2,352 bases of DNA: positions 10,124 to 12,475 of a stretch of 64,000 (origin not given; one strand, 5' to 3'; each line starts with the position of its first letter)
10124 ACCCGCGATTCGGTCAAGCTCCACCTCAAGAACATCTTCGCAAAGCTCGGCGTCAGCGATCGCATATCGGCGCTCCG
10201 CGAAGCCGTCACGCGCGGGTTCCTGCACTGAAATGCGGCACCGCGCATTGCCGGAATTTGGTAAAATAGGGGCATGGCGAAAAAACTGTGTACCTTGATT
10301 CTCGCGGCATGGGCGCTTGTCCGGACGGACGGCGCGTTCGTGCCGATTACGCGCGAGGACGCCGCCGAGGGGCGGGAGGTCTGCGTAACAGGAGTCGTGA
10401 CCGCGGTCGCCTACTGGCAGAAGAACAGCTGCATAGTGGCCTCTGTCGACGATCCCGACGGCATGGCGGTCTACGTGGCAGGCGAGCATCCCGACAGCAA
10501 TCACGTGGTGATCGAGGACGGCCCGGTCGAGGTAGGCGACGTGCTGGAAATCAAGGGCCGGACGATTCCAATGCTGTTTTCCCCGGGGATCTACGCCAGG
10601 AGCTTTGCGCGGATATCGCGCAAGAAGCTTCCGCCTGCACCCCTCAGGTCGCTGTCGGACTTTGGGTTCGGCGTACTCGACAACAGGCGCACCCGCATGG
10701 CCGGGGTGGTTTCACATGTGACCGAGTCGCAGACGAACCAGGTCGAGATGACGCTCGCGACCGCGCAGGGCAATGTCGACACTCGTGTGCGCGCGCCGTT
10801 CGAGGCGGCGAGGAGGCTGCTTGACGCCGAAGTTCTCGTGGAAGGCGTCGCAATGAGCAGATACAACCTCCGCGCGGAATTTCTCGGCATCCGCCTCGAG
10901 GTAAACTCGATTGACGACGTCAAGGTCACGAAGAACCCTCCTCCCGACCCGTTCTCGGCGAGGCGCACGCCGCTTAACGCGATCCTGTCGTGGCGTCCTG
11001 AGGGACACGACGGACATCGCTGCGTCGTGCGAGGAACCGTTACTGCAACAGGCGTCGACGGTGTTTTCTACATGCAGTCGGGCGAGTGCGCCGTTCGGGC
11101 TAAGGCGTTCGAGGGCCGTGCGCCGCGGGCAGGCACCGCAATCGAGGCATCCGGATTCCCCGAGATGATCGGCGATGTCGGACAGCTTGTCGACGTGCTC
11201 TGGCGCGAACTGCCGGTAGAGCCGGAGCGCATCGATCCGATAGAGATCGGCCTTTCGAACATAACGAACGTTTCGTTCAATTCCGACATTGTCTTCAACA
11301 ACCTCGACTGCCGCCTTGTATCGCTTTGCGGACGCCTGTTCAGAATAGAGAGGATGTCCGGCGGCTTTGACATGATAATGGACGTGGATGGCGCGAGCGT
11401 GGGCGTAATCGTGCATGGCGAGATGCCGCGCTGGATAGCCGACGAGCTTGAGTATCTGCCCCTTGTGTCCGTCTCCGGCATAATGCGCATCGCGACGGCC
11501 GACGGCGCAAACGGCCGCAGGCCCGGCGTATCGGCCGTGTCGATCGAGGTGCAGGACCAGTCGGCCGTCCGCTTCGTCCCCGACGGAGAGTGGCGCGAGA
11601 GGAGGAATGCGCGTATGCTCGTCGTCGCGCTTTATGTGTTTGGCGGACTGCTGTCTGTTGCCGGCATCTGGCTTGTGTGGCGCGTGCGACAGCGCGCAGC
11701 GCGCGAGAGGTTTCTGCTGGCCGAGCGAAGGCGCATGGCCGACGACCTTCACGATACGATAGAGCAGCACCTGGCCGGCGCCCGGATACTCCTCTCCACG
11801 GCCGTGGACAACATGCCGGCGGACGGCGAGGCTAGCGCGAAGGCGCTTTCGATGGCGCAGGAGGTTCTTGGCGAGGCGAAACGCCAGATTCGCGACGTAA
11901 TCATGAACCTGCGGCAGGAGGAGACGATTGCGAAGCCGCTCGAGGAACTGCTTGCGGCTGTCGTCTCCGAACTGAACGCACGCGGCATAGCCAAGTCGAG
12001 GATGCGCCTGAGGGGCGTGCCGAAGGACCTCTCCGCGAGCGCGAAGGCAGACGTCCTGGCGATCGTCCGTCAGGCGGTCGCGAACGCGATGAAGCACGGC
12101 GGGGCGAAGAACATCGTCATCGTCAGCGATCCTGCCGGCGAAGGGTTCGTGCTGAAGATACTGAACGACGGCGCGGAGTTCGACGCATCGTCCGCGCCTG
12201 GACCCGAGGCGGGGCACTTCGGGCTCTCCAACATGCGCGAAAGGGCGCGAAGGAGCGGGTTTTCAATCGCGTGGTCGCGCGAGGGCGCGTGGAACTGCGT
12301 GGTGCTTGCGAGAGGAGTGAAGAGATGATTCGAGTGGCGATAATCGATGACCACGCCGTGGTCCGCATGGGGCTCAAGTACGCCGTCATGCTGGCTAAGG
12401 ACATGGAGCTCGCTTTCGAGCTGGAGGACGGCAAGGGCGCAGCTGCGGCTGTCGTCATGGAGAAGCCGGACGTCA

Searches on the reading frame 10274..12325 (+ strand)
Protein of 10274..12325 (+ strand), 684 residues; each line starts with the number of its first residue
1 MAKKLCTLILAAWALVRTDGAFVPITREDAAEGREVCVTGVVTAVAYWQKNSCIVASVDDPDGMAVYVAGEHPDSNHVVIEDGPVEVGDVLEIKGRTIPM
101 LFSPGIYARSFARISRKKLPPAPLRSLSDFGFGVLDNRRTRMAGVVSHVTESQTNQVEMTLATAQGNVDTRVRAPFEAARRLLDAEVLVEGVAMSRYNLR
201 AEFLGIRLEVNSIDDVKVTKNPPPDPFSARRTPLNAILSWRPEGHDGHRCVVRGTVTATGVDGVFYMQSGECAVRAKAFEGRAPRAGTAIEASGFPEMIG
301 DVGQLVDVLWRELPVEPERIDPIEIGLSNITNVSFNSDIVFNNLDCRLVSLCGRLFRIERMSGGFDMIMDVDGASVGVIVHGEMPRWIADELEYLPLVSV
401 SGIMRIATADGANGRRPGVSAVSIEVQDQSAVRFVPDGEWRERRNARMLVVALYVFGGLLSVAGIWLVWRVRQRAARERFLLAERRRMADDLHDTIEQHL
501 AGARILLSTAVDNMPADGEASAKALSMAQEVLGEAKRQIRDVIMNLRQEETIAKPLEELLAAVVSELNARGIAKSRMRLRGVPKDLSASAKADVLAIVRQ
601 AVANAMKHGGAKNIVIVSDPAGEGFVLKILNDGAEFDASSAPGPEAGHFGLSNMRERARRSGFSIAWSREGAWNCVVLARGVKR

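Call 12: search_protein_families(library=pfam, proteins=[window:10274-12325:+], max_evalue=0.01)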
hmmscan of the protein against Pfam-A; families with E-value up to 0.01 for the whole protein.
window:10274-12325:+ (684 aa): 3 families
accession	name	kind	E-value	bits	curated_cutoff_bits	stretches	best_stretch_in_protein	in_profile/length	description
PF07730.19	HisKA_3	-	1.1e-11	45.5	24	1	484-549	1-66/68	Histidine kinase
PF13581.12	HATPase_c_2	-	0.00067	20.1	27.4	1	584-663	22-100/127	Histidine kinase-like ATPase domain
PF02518.31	HATPase_c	-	0.0054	17.6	26.4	0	595-672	7-99/111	Histidine kinase-, DNA gyrase B-, and HSP90-like ATPase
